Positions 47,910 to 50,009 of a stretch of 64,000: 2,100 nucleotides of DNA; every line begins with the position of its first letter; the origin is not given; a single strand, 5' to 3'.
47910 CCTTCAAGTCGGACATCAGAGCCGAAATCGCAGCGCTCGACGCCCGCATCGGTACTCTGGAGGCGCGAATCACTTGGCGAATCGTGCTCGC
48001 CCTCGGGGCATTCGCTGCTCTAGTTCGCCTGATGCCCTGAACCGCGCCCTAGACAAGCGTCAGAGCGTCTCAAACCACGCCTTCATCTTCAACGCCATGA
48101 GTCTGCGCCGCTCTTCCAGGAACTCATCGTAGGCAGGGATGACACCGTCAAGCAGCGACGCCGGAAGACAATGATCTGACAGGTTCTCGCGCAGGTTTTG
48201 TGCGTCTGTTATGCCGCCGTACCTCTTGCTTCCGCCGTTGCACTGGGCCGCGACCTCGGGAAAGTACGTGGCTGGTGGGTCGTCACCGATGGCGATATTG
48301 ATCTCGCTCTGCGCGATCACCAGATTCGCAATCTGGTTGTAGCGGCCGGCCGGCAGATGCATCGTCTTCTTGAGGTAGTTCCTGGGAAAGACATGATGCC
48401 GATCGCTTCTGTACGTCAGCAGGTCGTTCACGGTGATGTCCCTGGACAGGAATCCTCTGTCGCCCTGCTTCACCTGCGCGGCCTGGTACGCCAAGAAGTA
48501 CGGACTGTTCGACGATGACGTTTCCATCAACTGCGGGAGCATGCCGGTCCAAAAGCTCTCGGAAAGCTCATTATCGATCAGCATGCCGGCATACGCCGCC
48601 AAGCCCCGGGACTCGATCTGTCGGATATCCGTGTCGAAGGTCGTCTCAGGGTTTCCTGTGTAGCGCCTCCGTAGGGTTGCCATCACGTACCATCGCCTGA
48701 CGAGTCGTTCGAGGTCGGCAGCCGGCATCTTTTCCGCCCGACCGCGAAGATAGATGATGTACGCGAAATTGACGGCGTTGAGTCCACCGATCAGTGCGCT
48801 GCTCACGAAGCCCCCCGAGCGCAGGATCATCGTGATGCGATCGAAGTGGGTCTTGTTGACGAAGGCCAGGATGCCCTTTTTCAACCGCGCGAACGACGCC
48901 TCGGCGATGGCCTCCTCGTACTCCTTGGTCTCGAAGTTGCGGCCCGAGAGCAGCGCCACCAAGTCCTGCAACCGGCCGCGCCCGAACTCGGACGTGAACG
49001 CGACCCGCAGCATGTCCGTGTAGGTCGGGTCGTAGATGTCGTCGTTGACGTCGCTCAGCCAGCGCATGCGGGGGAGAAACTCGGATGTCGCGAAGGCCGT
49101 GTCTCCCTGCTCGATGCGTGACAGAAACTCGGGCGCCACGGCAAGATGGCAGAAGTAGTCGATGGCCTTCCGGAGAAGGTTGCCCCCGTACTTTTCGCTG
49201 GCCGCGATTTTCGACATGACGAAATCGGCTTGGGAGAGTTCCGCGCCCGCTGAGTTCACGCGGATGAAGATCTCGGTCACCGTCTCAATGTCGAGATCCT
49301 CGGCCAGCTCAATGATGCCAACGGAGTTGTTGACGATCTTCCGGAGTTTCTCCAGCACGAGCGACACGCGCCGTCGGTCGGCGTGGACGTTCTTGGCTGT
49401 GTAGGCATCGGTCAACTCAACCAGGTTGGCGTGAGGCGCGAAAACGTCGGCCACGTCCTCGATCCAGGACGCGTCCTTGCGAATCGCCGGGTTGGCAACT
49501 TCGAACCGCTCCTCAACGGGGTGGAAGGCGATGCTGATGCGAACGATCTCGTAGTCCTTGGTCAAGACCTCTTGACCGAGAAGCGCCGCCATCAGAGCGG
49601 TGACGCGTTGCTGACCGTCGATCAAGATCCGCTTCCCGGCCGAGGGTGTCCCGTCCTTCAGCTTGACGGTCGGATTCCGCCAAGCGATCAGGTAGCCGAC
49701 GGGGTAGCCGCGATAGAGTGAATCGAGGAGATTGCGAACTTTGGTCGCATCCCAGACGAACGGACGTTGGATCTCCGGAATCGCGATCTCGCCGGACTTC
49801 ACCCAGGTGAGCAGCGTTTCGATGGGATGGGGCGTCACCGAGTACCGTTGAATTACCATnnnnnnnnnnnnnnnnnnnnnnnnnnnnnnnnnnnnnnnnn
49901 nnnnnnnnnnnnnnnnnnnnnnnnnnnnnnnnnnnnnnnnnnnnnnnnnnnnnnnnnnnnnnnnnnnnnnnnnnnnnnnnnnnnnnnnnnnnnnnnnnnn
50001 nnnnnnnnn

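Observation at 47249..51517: GmrSD-like type IV restriction gene apparently inserted into, and replacing the core of, a DUF559-RecQ-like helicase gene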

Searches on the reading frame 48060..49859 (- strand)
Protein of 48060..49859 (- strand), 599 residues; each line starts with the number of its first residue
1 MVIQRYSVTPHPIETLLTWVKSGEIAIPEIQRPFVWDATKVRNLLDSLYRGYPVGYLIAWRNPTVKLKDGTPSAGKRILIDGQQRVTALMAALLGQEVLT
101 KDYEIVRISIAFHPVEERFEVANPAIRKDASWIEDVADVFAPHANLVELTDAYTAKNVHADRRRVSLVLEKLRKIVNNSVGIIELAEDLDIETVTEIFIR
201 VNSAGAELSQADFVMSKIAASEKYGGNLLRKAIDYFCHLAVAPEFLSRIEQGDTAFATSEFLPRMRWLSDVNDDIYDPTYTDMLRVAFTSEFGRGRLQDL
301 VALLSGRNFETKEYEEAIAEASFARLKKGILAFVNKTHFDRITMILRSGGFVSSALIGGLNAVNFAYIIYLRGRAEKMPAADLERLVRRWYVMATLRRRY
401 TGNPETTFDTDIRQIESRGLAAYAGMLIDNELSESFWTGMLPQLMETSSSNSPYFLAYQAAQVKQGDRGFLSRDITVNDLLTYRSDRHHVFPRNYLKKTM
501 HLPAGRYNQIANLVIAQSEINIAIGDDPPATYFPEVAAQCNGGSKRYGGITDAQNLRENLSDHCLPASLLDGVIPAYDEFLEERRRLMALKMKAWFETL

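Call 3: search_protein_families(library=pfam, proteins=[window:48060-49859:-], max_evalue=0.01)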
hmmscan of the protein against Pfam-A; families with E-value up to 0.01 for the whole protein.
window:48060-49859:- (599 aa): 1 family
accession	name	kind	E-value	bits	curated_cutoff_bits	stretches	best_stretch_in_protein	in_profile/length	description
PF03235.19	GmrSD_N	-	7e-29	101.8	33.2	1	15-218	3-198/199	GmrSD restriction endonuclease, N-terminal domain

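Call 14: search_protein_families(library=padloc, proteins=[window:48060-49859:-], max_evalue=0.01)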
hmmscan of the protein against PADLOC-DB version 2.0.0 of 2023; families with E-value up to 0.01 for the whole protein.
window:48060-49859:- (599 aa): 15 families
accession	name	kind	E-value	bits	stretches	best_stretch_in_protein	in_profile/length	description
PDLC04151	HEC-05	-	3.3e-31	106.7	2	9-61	24-76/600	-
PDLC04150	HEC-05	-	1.1e-17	62.1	2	12-61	9-58/583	-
PDLC04709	PDC-M55C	-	1.4e-17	61.6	1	13-95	17-109/554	-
PDLC04153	HEC-05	-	2.1e-12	44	2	10-61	6-57/621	-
PDLC04152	HEC-05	-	4.6e-12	43.3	2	147-221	190-265/566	-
PDLC03877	NsnA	-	5.6e-07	27.2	1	9-210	49-192/385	-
PDLC02693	Orf5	-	2.9e-06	24.6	1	26-214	10-207/543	Orf5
PDLC04157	HEC-06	-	0.00011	18.9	1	14-90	12-86/558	-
PDLC02792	SspE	-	0.00012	18.6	0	25-52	24-51/771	SspE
PDLC02686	Orf5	-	0.00013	18.6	0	25-92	21-92/566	Orf5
PDLC02695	Orf5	-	0.00042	16.8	0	21-91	16-93/601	Orf5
PDLC04027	PD-T4-2_A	-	0.00052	17.2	1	22-94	49-113/363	-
PDLC04155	HEC-06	-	0.00097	15.7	0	20-89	16-83/562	-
PDLC04156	HEC-06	-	0.0015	15.2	1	23-89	19-84/562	-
PDLC02700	Orf5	-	0.0037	14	0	24-93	11-82/555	Orf5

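Call 15: search_protein_families(library=ncbifam, proteins=[window:48060-49859:-], max_evalue=0.01)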
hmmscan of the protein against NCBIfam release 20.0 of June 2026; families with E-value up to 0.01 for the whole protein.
window:48060-49859:- (599 aa): 0 families

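Call 23: find_homologous_proteins(query=window:48060-49859:-, max_evalue=1e-10)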
Query window:48060-49859:- (599 aa): 8000 proteins with E <= 1e-10 among 8000 candidates; the best 120 are listed.
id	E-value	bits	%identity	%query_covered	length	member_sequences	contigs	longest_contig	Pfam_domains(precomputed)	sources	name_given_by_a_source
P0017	0.0e+0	1351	100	100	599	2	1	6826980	PF03235.20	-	-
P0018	0.0e+0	1273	94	100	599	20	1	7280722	PF03235.20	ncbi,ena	-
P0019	0.0e+0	1271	94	100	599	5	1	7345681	PF03235.20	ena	-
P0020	0.0e+0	1232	90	100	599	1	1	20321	PF03235.20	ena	-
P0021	0.0e+0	1128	83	100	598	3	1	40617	PF03235.20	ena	-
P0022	0.0e+0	1125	83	100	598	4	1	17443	PF03235.20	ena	-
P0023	0.0e+0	1121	83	100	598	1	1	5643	PF03235.20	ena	-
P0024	0.0e+0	1120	82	100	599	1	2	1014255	PF03235.20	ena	-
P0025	0.0e+0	1119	83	100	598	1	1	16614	PF03235.20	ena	-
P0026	0.0e+0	1117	82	100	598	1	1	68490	PF03235.20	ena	-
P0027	0.0e+0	1114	82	100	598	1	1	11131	PF03235.20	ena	-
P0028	0.0e+0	1113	82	100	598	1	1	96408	PF03235.20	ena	-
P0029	0.0e+0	1113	82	100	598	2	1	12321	PF03235.20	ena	-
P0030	0.0e+0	1112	82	100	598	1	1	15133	PF03235.20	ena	-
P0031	0.0e+0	1110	82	100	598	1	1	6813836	PF03235.20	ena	-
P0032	0.0e+0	1109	82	100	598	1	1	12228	PF03235.20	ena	-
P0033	0.0e+0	1108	82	100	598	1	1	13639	PF03235.20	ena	-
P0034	0.0e+0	1108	82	100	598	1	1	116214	PF03235.20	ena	-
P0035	0.0e+0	1108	82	100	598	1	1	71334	PF03235.20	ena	-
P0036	0.0e+0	1108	81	100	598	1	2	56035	PF03235.20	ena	-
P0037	0.0e+0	1107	82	100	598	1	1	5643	PF03235.20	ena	-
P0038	0.0e+0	1106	81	100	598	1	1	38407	PF03235.20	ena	-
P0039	0.0e+0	1106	81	100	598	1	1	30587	PF03235.20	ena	-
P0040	0.0e+0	1106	82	100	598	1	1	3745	PF03235.20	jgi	jgi:hypothetical protein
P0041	0.0e+0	1105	82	100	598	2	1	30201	PF03235.20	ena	-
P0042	0.0e+0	1105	82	100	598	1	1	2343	PF03235.20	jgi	jgi:hypothetical protein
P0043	0.0e+0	1104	81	100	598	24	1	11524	PF03235.20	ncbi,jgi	jgi:hypothetical protein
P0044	0.0e+0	1102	81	100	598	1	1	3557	PF03235.20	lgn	-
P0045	0.0e+0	1102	81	100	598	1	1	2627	PF03235.20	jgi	jgi:hypothetical protein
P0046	0.0e+0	1102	81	100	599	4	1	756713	PF03235.20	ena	-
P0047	0.0e+0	1101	81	100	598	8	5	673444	PF03235.20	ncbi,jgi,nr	ncbi:MAG: DUF262 domain-containing protein [Burkholderiales bacterium]|nr:DUF262 domain-containing p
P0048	0.0e+0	1101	81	100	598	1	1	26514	PF03235.20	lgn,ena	-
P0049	0.0e+0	1101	81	100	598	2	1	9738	PF03235.20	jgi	jgi:hypothetical protein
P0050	0.0e+0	1101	81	100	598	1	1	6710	PF03235.20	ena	-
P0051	0.0e+0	1101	82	100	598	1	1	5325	PF03235.20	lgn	-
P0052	0.0e+0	1100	81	100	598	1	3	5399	PF03235.20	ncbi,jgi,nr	ncbi:MAG: DUF262 domain-containing protein [Gammaproteobacteria bacterium]|nr:DUF262 domain-containi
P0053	0.0e+0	1100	81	100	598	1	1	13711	PF03235.20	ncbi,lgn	-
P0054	0.0e+0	1099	81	100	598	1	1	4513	PF03235.20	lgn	-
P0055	0.0e+0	1099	81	100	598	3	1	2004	PF03235.20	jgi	-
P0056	0.0e+0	1099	81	100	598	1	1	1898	PF03235.20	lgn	-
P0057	0.0e+0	1098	81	100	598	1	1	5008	PF03235.20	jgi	jgi:hypothetical protein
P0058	0.0e+0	1098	81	100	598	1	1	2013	PF03235.20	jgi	jgi:hypothetical protein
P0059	0.0e+0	1098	81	100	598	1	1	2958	PF03235.20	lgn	-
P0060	0.0e+0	1097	81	100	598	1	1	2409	PF03235.20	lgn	-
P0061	0.0e+0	1096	81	100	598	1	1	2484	PF03235.20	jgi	jgi:hypothetical protein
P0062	0.0e+0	1096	81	100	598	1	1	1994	PF03235.20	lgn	-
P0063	0.0e+0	1096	80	100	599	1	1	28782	PF03235.20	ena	-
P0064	0.0e+0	1096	80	100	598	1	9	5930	PF03235.20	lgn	-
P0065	0.0e+0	1096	80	100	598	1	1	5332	PF03235.20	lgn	-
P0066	0.0e+0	1096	81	100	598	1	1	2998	PF03235.20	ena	-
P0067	0.0e+0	1095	81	100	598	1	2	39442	PF03235.20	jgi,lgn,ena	-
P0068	0.0e+0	1095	81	100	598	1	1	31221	PF03235.20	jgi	jgi:hypothetical protein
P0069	0.0e+0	1095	80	100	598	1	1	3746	PF03235.20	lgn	-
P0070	0.0e+0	1095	81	100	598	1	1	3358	PF03235.20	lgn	-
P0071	0.0e+0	1094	81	100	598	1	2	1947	PF03235.20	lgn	-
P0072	0.0e+0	1094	81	100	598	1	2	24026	PF03235.20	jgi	jgi:hypothetical protein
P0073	0.0e+0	1094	80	100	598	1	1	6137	PF03235.20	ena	-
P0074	0.0e+0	1094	81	100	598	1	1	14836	PF03235.20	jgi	jgi:hypothetical protein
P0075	0.0e+0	1094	81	99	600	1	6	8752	PF03235.20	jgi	jgi:hypothetical protein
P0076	0.0e+0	1094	80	100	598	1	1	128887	PF03235.20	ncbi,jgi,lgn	-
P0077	0.0e+0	1094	81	100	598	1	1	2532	PF03235.20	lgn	-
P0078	0.0e+0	1093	81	100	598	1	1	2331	PF03235.20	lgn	-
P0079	0.0e+0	1093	81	100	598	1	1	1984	PF03235.20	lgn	-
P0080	0.0e+0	1093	81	100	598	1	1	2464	PF03235.20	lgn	-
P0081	0.0e+0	1093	82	99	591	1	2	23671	PF03235.20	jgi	-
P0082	0.0e+0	1092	80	100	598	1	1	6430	PF03235.20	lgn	-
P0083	0.0e+0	1092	81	100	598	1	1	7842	PF03235.20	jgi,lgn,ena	-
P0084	0.0e+0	1092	80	100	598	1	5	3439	PF03235.20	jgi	jgi:hypothetical protein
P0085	0.0e+0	1092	80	100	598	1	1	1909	PF03235.20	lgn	-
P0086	0.0e+0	1092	81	100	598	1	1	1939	PF03235.20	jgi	jgi:hypothetical protein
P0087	0.0e+0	1092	80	100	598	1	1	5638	PF03235.20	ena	-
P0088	0.0e+0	1092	80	100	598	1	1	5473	PF03235.20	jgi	-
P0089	0.0e+0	1092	82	99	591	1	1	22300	PF03235.20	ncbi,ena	ncbi:MAG TPA: DUF262 domain-containing protein [Gemmatimonadales bacterium]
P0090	0.0e+0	1092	81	100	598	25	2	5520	PF03235.20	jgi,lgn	jgi:hypothetical protein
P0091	0.0e+0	1091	81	100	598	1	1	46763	PF03235.20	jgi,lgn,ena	-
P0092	0.0e+0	1091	81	100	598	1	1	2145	PF03235.20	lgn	-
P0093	0.0e+0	1091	80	100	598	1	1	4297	PF03235.20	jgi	jgi:hypothetical protein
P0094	0.0e+0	1091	80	100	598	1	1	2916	PF03235.20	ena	-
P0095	0.0e+0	1091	81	100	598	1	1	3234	PF03235.20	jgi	jgi:hypothetical protein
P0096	0.0e+0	1091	81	100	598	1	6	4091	PF03235.20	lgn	-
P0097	0.0e+0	1091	80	100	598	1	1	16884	PF03235.20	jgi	jgi:hypothetical protein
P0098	0.0e+0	1091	80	100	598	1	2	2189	PF03235.20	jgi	jgi:hypothetical protein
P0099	0.0e+0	1090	81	100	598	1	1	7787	PF03235.20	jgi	jgi:hypothetical protein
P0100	0.0e+0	1090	80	100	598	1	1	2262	PF03235.20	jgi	jgi:hypothetical protein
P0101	0.0e+0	1089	81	100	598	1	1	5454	PF03235.20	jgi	jgi:hypothetical protein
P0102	0.0e+0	1089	80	100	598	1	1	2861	PF03235.20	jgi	jgi:hypothetical protein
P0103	0.0e+0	1089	81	99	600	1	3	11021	PF03235.20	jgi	jgi:hypothetical protein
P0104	0.0e+0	1089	80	100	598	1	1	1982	PF03235.20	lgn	-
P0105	0.0e+0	1089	80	100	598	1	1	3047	PF03235.20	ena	-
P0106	0.0e+0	1089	81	99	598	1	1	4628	PF03235.20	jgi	-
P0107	0.0e+0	1089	80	100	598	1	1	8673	PF03235.20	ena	-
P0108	0.0e+0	1089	80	100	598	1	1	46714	PF03235.20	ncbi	-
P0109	0.0e+0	1089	81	100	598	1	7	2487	PF03235.20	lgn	-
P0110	0.0e+0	1089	80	100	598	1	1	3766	PF03235.20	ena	-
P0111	0.0e+0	1088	80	100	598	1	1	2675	PF03235.20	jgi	jgi:hypothetical protein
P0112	0.0e+0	1088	80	100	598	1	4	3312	PF03235.20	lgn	-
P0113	0.0e+0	1088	80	100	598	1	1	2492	PF03235.20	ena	-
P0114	0.0e+0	1088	81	100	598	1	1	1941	PF03235.20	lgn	-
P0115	0.0e+0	1088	80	100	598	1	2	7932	PF03235.20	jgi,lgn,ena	-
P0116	0.0e+0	1088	80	100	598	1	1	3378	PF03235.20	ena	-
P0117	0.0e+0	1088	79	100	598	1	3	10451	PF03235.20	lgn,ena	-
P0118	0.0e+0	1088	81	100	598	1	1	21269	PF03235.20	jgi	-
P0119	0.0e+0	1088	80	100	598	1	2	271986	PF03235.20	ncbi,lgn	-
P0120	0.0e+0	1088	80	100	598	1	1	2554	PF03235.20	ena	-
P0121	0.0e+0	1088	80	100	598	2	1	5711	PF03235.20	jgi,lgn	-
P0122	0.0e+0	1087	80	100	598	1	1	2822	PF03235.20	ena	-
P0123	0.0e+0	1087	80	100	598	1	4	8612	PF03235.20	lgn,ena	-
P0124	0.0e+0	1087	80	100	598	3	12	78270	PF03235.20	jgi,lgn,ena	-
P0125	0.0e+0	1087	80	100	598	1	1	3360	PF03235.20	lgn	-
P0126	0.0e+0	1087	80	100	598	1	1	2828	PF03235.20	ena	-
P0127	0.0e+0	1086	80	100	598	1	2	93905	PF03235.20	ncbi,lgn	ncbi:MAG: hypothetical protein AMXMBFR81_18350 [Chthonomonas sp.]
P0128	0.0e+0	1086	81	100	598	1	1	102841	PF03235.20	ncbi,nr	ncbi:MAG: DUF262 domain-containing protein [Acidobacteria bacterium]|nr:DUF262 domain-containing pro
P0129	0.0e+0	1086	80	100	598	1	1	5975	PF03235.20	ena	-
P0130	0.0e+0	1086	81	99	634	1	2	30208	PF03235.20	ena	-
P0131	0.0e+0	1086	80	100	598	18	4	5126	PF03235.20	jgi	jgi:hypothetical protein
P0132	0.0e+0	1086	80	100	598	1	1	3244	PF03235.20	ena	-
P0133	0.0e+0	1086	80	100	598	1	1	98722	PF03235.20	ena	-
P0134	0.0e+0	1086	81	100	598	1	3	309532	PF03235.20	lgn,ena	-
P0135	0.0e+0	1085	79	100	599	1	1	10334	PF03235.20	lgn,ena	-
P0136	0.0e+0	1085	79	100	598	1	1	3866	PF03235.20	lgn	-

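Call 24: find_encoding_contigs(protein=P0018, flank=8000, max_places=4)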
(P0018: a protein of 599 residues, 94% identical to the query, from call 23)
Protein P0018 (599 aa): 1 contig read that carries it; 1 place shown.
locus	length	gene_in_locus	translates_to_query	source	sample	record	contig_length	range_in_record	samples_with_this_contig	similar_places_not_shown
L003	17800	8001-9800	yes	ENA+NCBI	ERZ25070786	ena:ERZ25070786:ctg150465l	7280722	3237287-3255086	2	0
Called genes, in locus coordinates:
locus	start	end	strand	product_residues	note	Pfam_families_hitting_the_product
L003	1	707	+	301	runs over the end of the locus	PF00561:Abhydrolase_1, PF12697:Abhydrolase_6, PF12146:Hydrolase_4 (weak)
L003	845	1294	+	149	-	PF12973:Cupin_7 (weak)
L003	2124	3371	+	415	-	PF13356:Arm-DNA-bind_3, PF22022:Phage_int_M, PF00589:Phage_integrase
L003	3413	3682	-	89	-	-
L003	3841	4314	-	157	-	-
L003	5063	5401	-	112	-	PF21983:NikA-like, PF05713:MobC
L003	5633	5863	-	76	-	-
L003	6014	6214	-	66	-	PF05930:Phage_AlpA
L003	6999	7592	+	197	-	-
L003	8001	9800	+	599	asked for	PF03235:GmrSD_N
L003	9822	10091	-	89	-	PF07798:CCDC90-like (faint)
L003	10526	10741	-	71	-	-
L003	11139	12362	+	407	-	PF13356:Arm-DNA-bind_3, PF22022:Phage_int_M, PF00589:Phage_integrase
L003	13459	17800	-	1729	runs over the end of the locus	PF00270:DEAD, PF04851:ResIII (faint), PF00271:Helicase_C, PF00580:UvrD-helicase, PF13245:AAA_19, PF00580:UvrD-helicase, PF13361:UvrD_C (weak), PF13538:UvrD_C_2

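Call 25: find_encoding_contigs(protein=P0019, flank=8000, max_places=3)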
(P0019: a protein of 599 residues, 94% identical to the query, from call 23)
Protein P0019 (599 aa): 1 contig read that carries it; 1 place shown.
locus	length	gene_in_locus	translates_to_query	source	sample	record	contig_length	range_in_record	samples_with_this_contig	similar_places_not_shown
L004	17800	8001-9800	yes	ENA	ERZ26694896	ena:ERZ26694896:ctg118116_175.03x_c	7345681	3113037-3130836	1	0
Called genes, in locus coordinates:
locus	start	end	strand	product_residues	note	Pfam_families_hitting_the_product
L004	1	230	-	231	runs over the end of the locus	PF13358:DDE_3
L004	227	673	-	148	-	PF13565:HTH_32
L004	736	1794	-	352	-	-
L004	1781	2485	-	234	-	-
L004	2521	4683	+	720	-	PF01751:Toprim, PF01131:Topoisom_bac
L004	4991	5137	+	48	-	-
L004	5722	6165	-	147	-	-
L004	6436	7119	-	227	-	-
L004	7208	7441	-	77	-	PF20467:MmeI_C (faint)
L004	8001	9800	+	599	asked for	PF03235:GmrSD_N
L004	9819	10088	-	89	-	PF07798:CCDC90-like (faint)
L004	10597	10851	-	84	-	-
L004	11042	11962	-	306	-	-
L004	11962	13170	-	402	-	PF13356:Arm-DNA-bind_3, PF22022:Phage_int_M, PF00589:Phage_integrase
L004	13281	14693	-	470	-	PF20473:MmeI_Mtase, PF07669:Eco57I (faint), PF20466:MmeI_TRD (weak)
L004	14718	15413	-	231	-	PF13358:DDE_3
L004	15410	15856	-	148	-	PF13565:HTH_32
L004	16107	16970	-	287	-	-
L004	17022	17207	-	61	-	-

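Call 26: find_encoding_contigs(protein=P0020, flank=8000, max_places=3)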
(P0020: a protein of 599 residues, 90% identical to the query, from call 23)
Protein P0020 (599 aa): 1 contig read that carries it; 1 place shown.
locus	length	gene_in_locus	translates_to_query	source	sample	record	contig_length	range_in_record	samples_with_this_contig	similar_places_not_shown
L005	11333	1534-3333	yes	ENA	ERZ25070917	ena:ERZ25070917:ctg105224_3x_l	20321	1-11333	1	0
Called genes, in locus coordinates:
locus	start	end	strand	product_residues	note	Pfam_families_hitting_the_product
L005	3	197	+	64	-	?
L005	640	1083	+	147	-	PF01850:PIN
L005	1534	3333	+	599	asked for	PF03235:GmrSD_N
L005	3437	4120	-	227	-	PF00117:GATase, PF07722:Peptidase_C26 (weak)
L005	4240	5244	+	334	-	-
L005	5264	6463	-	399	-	-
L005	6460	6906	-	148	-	PF19649:DUF6152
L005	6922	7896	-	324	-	-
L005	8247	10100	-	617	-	PF20695:UbiD_N, PF01977:UbiD, PF20696:UbiD_C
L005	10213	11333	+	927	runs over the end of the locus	PF13620:CarboxypepD_reg, PF13715:CarbopepD_reg_2 (weak), PF07715:Plug, PF00593:TonB_dep_Rec_b-barrel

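Call 33: search_solved_structures(query=window:48060-49859:-, max_evalue=1, show_alignments=2)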
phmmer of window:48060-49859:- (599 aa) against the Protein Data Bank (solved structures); distinct sequences matched with E-value up to 1: 2.
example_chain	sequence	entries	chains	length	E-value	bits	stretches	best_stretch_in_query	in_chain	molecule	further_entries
7p9k_A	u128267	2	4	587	1.2e-08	37.3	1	13-61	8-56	DUF262 domain-containing protein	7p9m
3gvm_A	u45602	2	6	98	0.96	11.2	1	80-158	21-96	Putative uncharacterized protein SAG1039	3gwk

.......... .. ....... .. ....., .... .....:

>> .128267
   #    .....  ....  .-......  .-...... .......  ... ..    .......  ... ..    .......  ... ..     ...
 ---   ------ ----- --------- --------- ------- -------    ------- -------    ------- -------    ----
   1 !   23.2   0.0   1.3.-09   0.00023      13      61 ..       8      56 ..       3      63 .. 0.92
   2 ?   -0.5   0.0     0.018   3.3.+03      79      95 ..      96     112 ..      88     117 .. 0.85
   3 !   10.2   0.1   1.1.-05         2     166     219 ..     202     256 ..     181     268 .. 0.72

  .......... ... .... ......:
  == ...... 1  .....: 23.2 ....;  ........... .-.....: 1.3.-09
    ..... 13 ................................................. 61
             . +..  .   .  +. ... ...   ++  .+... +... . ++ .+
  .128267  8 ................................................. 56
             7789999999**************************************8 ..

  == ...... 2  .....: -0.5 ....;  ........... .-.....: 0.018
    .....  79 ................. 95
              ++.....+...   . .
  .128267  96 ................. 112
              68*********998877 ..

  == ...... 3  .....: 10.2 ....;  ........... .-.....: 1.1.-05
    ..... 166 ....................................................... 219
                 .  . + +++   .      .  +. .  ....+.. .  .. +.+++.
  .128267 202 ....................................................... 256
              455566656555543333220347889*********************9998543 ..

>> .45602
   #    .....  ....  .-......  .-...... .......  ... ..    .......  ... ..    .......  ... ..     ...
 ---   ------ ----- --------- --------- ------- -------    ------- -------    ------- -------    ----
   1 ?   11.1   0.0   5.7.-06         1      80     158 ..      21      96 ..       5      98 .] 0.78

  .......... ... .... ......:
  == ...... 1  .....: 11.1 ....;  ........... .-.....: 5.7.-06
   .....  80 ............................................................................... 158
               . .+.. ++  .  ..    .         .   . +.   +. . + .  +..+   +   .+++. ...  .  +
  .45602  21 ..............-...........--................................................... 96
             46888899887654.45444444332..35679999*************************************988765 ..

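Call 36: search_protein_families(library=pfam, proteins=[L004:9819-10088:-], max_evalue=10)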
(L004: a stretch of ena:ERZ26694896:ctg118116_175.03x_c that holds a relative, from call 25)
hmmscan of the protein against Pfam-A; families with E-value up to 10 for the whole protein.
L004:9819-10088:- (89 aa): 3 families
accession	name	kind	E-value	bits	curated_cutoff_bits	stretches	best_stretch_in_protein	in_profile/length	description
PF07798.16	CCDC90-like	-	7.8e-08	32.8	33.5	2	6-40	1-35/175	Coiled-coil domain-containing protein 90-like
PF16844.10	DIMCO_N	-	0.017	15.9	36.7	1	20-69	16-66/91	Dinitrogenase iron-molybdenum cofactor, N-terminal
PF21848.1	DUF6907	-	0.16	13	26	1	18-66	67-114/116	Domain of unknown function (DUF6907)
